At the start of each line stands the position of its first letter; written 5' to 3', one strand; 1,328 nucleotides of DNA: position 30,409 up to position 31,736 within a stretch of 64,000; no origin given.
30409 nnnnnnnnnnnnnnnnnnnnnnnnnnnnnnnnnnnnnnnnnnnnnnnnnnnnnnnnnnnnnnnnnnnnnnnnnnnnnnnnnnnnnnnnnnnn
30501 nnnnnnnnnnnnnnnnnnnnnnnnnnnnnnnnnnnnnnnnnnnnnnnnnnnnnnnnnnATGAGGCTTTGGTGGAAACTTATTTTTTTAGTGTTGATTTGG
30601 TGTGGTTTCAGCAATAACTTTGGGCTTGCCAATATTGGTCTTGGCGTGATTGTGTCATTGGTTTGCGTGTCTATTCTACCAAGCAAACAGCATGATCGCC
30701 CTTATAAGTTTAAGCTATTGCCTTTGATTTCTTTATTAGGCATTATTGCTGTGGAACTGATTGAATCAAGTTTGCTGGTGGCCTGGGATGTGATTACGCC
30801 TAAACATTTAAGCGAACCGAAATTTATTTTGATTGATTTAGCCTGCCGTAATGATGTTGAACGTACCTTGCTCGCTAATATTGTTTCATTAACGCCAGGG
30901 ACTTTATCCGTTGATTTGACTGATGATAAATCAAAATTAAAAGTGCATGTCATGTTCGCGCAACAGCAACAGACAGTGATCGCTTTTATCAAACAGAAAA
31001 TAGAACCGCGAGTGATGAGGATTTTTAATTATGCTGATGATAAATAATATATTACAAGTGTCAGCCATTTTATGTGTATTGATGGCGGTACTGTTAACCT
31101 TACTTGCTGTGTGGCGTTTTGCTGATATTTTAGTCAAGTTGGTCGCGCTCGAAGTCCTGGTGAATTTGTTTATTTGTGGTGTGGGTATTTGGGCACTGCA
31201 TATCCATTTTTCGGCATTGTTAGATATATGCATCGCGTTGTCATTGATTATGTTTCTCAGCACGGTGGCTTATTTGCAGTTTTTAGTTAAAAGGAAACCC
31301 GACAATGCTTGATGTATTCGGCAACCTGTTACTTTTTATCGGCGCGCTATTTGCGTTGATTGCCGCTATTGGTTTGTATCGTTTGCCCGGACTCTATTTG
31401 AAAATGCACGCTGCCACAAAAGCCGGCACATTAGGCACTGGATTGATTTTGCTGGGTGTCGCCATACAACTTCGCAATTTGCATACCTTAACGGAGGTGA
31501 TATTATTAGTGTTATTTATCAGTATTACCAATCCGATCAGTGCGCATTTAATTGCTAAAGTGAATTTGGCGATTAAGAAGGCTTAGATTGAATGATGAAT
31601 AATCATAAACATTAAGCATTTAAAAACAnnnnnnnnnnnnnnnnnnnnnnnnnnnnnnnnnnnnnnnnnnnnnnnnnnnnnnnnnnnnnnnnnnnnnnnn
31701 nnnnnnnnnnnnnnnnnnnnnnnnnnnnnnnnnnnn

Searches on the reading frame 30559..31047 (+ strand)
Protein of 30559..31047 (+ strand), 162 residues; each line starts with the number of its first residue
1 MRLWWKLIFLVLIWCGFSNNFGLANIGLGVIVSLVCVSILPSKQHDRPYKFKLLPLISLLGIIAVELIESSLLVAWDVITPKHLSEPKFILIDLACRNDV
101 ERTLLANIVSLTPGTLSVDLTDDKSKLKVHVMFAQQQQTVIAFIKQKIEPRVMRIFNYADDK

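Call 39: search_protein_families(library=pfam, proteins=[window:30559-31047:+], max_evalue=0.001)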
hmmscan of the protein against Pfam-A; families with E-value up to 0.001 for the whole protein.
window:30559-31047:+ (162 aa): 1 family
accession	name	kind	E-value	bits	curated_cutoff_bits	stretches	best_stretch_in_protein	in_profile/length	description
PF01899.21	MNHE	-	6.7e-35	120.4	27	1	8-155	2-145/145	Na+/H+ ion antiporter subunit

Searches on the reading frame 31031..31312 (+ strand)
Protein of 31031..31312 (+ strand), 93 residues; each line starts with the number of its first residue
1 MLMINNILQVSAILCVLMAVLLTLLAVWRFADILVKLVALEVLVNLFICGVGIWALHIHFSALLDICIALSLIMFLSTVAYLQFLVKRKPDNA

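Call 39: search_protein_families(library=pfam, proteins=[window:31031-31312:+], max_evalue=0.001)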
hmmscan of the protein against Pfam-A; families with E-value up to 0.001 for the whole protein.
window:31031-31312:+ (93 aa): 1 family
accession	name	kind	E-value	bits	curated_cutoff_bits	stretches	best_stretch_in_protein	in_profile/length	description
PF04066.18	MrpF_PhaF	-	2.3e-07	31.6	23.3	1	37-85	4-52/53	Multiple resistance and pH regulation protein F (MrpF / PhaF)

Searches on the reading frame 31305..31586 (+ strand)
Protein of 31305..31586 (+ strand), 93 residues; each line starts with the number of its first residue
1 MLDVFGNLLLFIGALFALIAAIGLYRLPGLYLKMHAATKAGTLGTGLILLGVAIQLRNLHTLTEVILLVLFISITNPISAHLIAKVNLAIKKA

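Call 39: search_protein_families(library=pfam, proteins=[window:31305-31586:+], max_evalue=0.001)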
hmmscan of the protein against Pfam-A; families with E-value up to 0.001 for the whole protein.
window:31305-31586:+ (93 aa): 1 family
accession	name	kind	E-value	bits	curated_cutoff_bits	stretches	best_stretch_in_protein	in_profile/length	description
PF03334.19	PhaG_MnhG_YufB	-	3e-25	88.7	23.4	1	9-86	1-78/80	Na+/H+ antiporter subunit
